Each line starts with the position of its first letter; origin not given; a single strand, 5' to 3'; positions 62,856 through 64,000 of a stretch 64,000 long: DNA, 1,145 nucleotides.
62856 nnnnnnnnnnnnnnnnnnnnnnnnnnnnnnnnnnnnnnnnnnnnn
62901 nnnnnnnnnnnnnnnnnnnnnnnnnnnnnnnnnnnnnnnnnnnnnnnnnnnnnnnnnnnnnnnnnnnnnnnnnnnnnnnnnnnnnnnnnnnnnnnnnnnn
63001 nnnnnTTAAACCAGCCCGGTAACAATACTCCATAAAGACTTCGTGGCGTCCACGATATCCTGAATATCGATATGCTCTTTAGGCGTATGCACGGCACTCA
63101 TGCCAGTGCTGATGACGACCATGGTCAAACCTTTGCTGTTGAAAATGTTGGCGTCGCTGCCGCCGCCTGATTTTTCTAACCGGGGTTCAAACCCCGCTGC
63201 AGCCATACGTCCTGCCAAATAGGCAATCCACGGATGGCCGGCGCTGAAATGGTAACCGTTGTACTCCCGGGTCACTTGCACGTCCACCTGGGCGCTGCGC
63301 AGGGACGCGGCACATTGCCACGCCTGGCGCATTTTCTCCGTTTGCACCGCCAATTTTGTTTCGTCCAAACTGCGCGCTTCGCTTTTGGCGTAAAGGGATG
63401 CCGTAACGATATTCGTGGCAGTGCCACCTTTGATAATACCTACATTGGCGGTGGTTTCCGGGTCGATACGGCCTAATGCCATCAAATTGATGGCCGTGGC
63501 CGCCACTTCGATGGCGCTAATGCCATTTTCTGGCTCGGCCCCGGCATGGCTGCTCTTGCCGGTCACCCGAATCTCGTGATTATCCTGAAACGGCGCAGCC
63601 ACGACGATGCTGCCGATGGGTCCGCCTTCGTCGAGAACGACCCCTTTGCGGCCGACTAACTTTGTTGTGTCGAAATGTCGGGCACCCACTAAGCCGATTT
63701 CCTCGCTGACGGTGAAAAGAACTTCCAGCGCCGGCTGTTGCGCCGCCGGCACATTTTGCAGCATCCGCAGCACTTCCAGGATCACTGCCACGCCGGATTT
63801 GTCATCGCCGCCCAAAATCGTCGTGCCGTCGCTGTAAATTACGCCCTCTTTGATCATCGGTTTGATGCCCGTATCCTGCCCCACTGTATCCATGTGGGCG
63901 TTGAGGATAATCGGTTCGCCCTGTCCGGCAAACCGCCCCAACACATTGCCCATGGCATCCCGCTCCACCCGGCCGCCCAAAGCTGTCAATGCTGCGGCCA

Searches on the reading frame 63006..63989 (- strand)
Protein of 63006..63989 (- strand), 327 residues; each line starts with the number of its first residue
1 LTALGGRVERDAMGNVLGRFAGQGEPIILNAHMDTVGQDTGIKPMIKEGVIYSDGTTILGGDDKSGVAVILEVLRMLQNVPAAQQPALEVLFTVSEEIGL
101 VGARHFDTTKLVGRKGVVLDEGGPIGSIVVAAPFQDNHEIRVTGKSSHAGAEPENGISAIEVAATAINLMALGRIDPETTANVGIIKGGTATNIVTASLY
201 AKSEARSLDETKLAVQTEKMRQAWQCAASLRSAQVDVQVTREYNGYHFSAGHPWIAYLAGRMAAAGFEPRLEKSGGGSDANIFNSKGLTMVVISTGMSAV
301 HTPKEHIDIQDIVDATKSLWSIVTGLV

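Call 19: search_protein_families(library=pfam, proteins=[window:63006-63989:-])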
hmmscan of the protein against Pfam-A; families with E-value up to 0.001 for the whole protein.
window:63006-63989:- (327 aa): 4 families
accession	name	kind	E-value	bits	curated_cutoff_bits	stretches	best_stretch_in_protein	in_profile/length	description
PF01546.33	Peptidase_M20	-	9e-21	75.2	24.6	1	28-320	1-201/206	Peptidase family M20/M25/M40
PF07687.19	M20_dimer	-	2e-14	53.9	21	1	139-222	10-97/107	Peptidase dimerisation domain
PF05343.19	Peptidase_M42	-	1.1e-13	51.3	23.2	1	62-107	134-177/292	M42 glutamyl aminopeptidase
PF04389.22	Peptidase_M28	-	3.4e-12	46.9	21.3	1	15-107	1-77/193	Peptidase family M28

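Call 64: find_homologous_proteins(query=window:63006-63989:-, max_evalue=1e-80)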
Query window:63006-63989:- (327 aa): 449 proteins with E <= 1e-80 among 8000 candidates; the best 120 are listed.
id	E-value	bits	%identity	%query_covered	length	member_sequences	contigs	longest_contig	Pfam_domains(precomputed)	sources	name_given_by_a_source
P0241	2.4e-208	708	100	100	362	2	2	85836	PF01546.34,PF04389.23,PF05343.20,PF07687.20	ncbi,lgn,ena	-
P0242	1.8e-188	643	90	98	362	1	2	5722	PF01546.34,PF04389.23,PF05343.20,PF07687.20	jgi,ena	-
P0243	1.8e-149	515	72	100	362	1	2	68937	PF01546.34,PF04389.23,PF05343.20,PF07687.20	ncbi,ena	-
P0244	7.2e-108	378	56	99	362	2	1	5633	PF01546.34,PF04389.23,PF05343.20,PF07687.20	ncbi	-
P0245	8.5e-108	378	57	99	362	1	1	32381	PF01546.34,PF04389.23,PF05343.20,PF07687.20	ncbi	-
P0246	2.3e-106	373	58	97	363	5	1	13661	PF01546.34,PF04389.23,PF05343.20,PF07687.20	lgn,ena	-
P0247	6.6e-106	372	57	94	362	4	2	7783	PF01546.34,PF04389.23,PF05343.20,PF07687.20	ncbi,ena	-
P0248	2.0e-105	370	58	96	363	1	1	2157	PF01546.34,PF04389.23,PF05343.20,PF07687.20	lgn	-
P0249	1.3e-104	368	55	98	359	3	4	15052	PF01546.34,PF04389.23,PF05343.20,PF07687.20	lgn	-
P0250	1.5e-104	368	56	98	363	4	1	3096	PF01546.34,PF04389.23,PF05343.20,PF07687.20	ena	-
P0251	1.8e-104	367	56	97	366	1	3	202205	PF01546.34,PF04389.23,PF05343.20,PF07687.20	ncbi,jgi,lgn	-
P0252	2.2e-103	364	57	95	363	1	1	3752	PF01546.34,PF04389.23,PF05343.20,PF07687.20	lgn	-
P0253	3.7e-103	363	56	99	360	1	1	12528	PF01546.34,PF04389.23,PF05343.20,PF07687.20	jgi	-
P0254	4.0e-103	363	56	97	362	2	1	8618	PF01546.34,PF04389.23,PF05343.20,PF07687.20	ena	-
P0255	7.1e-103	362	56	95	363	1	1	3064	PF01546.34,PF04389.23,PF05343.20,PF07687.20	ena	-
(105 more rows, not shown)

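Call 65: find_encoding_contigs(protein=P0241, flank=10000, max_places=4)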
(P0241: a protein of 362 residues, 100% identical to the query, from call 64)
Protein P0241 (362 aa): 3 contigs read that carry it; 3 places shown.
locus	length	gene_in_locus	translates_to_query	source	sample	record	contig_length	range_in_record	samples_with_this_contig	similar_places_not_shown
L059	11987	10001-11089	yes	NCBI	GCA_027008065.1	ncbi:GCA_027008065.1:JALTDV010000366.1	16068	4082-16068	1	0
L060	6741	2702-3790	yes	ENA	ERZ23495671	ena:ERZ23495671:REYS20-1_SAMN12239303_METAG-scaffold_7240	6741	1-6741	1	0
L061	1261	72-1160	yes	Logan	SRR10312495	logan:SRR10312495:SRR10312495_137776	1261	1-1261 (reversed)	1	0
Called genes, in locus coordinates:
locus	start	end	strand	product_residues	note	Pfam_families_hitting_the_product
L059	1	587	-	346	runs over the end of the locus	PF01142:TruD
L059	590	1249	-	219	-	PF01174:SNO, PF07685:GATase_3 (weak)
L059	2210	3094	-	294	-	PF01680:SOR_SNZ, PF05690:ThiG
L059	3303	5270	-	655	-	PF16177:ACAS_N, PF00501:AMP-binding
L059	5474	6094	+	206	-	PF05148:Methyltransf_8 (weak), PF05724:TPMT (weak), PF13489:Methyltransf_23, PF13649:Methyltransf_25, PF13847:Methyltransf_31 (weak), PF08241:Methyltransf_11, PF08242:Methyltransf_12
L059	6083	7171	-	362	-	PF00814:TsaD, PF22521:HypF_C_2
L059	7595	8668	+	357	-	PF08240:ADH_N, PF16912:Glu_dehyd_C, PF00107:ADH_zinc_N, PF13602:ADH_zinc_N_2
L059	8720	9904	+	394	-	PF00155:Aminotran_1_2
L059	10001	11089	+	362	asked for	PF04389:Peptidase_M28, PF01546:Peptidase_M20, PF05343:Peptidase_M42 (weak), PF07687:M20_dimer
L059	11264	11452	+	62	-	-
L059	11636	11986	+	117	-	?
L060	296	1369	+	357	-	PF08240:ADH_N, PF16912:Glu_dehyd_C, PF00107:ADH_zinc_N, PF13602:ADH_zinc_N_2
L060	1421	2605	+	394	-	PF00155:Aminotran_1_2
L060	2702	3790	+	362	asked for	PF04389:Peptidase_M28, PF01546:Peptidase_M20, PF05343:Peptidase_M42 (weak), PF07687:M20_dimer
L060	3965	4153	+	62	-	-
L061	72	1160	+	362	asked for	PF04389:Peptidase_M28, PF01546:Peptidase_M20, PF05343:Peptidase_M42 (weak), PF07687:M20_dimer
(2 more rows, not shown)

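Call 66: find_encoding_contigs(protein=P0242, flank=10000, max_places=4)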
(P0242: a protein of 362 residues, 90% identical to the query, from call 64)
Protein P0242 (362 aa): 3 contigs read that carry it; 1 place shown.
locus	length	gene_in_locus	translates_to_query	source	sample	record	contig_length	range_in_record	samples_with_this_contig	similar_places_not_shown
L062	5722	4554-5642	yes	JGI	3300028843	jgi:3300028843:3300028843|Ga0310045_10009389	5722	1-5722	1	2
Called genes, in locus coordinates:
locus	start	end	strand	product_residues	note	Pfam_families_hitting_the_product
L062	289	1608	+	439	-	PF04055:Radical_SAM, PF13186:SPASM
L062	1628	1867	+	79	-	PF14451:Ub-Mut7C, PF02597:ThiS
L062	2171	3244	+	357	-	PF08240:ADH_N, PF16912:Glu_dehyd_C, PF00107:ADH_zinc_N, PF13602:ADH_zinc_N_2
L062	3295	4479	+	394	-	PF00155:Aminotran_1_2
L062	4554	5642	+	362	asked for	PF04389:Peptidase_M28, PF01546:Peptidase_M20, PF05343:Peptidase_M42 (weak), PF07687:M20_dimer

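Call 68: find_encoding_contigs(protein=P0243, flank=10000, max_places=3)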
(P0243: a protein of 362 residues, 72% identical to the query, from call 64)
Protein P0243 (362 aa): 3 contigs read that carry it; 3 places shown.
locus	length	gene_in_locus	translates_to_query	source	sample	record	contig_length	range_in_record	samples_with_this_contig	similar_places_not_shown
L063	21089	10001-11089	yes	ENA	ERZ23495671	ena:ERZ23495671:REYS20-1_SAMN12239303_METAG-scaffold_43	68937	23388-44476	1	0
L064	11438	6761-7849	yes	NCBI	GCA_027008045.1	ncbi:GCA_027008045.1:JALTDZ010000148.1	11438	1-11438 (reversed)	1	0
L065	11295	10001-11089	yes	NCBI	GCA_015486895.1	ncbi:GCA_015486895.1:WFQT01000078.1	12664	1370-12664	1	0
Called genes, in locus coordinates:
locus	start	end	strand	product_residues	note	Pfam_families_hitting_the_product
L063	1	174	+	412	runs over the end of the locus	PF06245:DUF1015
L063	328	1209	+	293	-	PF00389:2-Hacid_dh, PF02826:2-Hacid_dh_C, PF03446:NAD_binding_2 (weak)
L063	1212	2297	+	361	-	PF00266:Aminotran_5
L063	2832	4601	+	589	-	PF00005:ABC_tran, PF01078:Mg_chelatase (faint), PF02463:SMC_N (faint), PF05729:NACHT (faint), PF13191:AAA_16 (faint), PF13401:AAA_22 (faint), PF13555:AAA_29 (faint), PF00005:ABC_tran, +2 more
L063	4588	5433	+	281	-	PF02361:CbiQ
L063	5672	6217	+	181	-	PF12822:ECF_trnsprt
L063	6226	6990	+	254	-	PF03309:Pan_kinase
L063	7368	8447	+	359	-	PF08240:ADH_N, PF16912:Glu_dehyd_C, PF00107:ADH_zinc_N, PF13602:ADH_zinc_N_2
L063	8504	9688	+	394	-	PF00155:Aminotran_1_2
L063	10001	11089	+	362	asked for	PF04389:Peptidase_M28, PF01546:Peptidase_M20, PF05343:Peptidase_M42 (weak), PF07687:M20_dimer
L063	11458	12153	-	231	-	-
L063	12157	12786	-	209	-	PF02834:LigT_PEase, PF13563:2_5_RNA_ligase2, PF02834:LigT_PEase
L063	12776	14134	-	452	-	PF20695:UbiD_N, PF01977:UbiD, PF20696:UbiD_C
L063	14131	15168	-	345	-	PF00288:GHMP_kinases_N, PF08544:GHMP_kinases_C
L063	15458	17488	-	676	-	PF13231:PMT_2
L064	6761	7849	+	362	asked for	PF04389:Peptidase_M28, PF01546:Peptidase_M20, PF05343:Peptidase_M42 (weak), PF07687:M20_dimer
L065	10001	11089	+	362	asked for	PF04389:Peptidase_M28, PF01546:Peptidase_M20, PF05343:Peptidase_M42 (weak), PF07687:M20_dimer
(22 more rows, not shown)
